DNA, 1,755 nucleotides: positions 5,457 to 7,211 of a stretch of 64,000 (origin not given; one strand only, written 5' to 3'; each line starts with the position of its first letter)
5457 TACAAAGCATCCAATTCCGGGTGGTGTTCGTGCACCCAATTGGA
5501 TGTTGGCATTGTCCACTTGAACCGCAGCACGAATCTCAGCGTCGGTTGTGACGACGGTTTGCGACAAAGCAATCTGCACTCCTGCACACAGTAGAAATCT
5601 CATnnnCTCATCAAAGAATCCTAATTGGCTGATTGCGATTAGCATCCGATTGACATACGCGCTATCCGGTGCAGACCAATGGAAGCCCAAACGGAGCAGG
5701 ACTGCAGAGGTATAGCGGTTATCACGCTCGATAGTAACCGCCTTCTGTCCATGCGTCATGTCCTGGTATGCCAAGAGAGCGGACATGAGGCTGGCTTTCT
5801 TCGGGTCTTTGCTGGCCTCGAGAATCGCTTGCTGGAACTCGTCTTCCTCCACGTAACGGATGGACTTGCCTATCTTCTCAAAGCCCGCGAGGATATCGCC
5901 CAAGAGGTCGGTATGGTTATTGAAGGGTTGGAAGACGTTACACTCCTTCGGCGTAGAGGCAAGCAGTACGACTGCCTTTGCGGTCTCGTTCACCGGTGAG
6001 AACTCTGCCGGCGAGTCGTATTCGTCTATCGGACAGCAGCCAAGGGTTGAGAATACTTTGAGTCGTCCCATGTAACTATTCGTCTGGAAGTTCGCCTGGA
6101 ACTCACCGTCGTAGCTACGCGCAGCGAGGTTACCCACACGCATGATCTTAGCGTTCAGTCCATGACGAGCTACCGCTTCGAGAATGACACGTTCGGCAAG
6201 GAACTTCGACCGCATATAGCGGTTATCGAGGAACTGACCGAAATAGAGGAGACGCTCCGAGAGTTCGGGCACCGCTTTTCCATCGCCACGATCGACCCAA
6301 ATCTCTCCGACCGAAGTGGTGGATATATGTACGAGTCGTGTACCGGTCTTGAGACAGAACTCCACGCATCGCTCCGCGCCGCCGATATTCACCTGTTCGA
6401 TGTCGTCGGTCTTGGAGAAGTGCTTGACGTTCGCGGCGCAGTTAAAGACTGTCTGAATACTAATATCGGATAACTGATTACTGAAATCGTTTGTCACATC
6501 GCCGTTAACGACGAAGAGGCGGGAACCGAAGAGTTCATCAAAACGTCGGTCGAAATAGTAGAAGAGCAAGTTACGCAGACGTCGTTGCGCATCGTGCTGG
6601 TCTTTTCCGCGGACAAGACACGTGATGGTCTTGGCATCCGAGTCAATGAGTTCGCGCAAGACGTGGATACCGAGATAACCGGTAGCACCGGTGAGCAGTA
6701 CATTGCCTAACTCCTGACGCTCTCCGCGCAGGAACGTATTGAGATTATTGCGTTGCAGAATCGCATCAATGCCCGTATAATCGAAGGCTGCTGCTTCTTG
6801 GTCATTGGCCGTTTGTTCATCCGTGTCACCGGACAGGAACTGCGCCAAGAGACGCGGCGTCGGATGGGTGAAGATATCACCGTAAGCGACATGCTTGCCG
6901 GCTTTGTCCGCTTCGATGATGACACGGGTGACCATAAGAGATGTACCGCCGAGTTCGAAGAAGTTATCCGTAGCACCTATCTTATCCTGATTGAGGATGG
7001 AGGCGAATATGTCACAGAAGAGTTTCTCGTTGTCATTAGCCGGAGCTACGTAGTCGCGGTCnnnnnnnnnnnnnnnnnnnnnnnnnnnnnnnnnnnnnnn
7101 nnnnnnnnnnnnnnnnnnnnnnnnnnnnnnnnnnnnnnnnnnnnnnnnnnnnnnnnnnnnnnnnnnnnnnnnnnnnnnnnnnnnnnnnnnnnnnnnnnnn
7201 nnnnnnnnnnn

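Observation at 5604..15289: A-T-C-A-T-R NRPS in Bacteroidales, co-transcribed with an NSS transporter and a partner-switching pair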

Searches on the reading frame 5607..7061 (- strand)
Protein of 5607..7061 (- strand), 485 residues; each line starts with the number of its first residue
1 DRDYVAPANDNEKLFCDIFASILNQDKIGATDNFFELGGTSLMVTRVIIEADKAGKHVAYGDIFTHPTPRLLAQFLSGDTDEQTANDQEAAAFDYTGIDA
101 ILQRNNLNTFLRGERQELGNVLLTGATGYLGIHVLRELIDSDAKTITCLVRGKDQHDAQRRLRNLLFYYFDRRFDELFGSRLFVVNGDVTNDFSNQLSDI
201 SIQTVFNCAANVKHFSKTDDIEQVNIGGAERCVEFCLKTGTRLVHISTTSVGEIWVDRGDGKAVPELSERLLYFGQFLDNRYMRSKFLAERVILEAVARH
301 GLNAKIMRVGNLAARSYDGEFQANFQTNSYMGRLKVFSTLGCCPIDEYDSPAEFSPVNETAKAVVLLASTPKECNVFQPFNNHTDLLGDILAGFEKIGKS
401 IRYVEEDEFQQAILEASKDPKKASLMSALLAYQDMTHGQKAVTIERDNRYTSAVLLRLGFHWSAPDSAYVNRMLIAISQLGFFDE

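Call 54: search_solved_structures(query=window:5607-7061:-, max_evalue=1e-15, show_alignments=1)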
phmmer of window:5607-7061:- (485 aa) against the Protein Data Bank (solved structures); distinct sequences matched with E-value up to 1e-15: 7.
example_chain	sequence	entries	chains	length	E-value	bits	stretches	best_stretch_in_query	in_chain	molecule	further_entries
6vtj_A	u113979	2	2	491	2.1e-91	310.6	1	3-483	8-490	Non-ribosomal peptide synthetase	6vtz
4f6l_B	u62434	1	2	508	1.8e-47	165.8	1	3-374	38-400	AusA reductase domain protein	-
4f6c_A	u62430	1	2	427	2e-33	119.4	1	103-375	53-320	AusA reductase domain protein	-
9lcq_A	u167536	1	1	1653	6.2e-16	61.8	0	6-75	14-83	PvdL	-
9lcp_A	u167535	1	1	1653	6.2e-16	61.8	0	6-75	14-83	PvdL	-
4u7w_A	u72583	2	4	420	9.3e-16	61.2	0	117-427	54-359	MxaA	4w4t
6mfz_A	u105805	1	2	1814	9.6e-16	61.2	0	2-78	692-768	Linear gramicidin synthase subunit A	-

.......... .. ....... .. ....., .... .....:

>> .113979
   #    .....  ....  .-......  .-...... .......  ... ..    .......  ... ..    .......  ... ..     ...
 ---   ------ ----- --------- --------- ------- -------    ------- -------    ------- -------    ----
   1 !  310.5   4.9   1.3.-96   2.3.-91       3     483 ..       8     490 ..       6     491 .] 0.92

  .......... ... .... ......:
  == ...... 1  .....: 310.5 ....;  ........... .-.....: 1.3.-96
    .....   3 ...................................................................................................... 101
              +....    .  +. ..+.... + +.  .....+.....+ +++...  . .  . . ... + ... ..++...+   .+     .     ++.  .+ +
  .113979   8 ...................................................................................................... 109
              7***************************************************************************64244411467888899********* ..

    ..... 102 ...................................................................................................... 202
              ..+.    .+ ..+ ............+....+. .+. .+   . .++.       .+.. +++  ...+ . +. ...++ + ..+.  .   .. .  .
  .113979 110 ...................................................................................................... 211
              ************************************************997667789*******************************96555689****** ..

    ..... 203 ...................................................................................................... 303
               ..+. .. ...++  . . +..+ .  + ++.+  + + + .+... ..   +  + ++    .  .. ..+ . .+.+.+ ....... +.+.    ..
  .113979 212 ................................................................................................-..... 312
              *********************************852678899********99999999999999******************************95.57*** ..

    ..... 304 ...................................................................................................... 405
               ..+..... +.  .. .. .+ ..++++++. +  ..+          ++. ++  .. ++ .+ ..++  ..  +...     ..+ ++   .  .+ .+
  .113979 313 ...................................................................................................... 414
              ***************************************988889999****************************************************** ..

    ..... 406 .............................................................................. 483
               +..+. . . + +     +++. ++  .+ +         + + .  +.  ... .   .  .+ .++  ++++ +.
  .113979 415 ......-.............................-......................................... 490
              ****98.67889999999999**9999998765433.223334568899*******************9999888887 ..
